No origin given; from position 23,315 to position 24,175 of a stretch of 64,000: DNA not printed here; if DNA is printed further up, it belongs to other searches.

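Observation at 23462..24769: Two adjacent paralogous genes, each ending in an RNA-polymerase alpha-CTD-like helix-hairpin-helix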

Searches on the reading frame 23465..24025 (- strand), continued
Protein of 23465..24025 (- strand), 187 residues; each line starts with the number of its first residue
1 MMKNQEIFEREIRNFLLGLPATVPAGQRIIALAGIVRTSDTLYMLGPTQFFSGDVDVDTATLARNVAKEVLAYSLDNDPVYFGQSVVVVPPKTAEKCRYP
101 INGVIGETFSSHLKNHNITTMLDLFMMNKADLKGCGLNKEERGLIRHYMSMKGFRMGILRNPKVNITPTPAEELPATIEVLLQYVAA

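Call 87: find_related_loci(query=A6, collection=viral_contigs, flank=3000)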
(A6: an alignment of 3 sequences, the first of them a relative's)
Query A6 (208 aa) in viral_contigs; peptide patterns used: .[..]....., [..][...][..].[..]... (x = any residue, [..] = any of these).
54 stretches matched a pattern, but none encodes a relative of the query by tblastn (E <= 1e-3).
